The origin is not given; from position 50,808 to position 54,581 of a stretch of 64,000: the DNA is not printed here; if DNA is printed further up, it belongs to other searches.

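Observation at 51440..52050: The family kinase domain has the catalytic-loop Lys replaced by Asp and DFG replaced by DFE, identically in all copies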

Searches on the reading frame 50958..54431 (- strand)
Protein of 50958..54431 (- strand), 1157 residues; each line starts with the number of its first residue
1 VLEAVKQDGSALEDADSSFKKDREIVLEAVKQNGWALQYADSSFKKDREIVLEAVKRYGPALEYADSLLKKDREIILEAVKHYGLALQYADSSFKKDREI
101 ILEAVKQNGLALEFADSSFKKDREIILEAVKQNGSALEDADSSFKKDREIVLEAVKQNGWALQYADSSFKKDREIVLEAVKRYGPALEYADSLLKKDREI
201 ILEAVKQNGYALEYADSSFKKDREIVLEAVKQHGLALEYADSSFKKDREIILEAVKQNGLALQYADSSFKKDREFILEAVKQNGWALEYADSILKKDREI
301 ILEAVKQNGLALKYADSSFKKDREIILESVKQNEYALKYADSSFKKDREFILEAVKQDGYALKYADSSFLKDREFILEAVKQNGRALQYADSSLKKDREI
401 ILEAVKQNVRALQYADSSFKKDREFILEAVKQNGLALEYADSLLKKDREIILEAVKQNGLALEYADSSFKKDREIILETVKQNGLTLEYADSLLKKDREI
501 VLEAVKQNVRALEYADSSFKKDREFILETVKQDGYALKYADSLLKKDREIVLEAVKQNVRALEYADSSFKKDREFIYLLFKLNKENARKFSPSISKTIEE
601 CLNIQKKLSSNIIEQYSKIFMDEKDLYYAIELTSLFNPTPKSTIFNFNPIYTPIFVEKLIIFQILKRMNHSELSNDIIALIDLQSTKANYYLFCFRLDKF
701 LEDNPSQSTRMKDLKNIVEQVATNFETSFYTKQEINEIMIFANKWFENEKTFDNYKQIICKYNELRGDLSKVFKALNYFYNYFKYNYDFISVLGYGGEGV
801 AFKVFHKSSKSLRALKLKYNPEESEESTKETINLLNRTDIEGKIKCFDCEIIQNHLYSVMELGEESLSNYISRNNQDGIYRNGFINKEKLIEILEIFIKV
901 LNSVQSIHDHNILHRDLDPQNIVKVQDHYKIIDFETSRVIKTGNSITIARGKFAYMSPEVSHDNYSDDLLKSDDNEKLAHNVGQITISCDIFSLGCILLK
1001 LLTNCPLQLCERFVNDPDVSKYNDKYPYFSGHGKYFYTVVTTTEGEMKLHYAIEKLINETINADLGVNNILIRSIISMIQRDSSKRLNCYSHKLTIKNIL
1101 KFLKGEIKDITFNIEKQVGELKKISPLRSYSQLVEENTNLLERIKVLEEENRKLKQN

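Call 6: search_protein_families(library=pfam, proteins=[window:50958-54431:-], max_evalue=0.01)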
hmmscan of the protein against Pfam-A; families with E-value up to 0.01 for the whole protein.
window:50958-54431:- (1157 aa): 5 families
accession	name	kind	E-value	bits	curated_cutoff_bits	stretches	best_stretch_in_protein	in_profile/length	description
PF13475.11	DUF4116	-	0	1052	24.9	18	247-295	1-49/49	Domain of unknown function (DUF4116)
PF24755.2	SpoVR_C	-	2e-28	98.6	27.6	0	266-295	7-38/55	SpoVR-like C-terminal domain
PF00069.31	Pkinase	-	3.9e-24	85.9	31.7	1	787-1007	1-196/263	Protein kinase domain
PF07714.23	PK_Tyr_Ser-Thr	-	7.5e-08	32.4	23.1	1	816-1002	34-198/258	Protein tyrosine and serine/threonine kinase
PF03756.19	AfsA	-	4.8e-07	30.3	24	0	250-289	48-87/133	A-factor biosynthesis hotdog domain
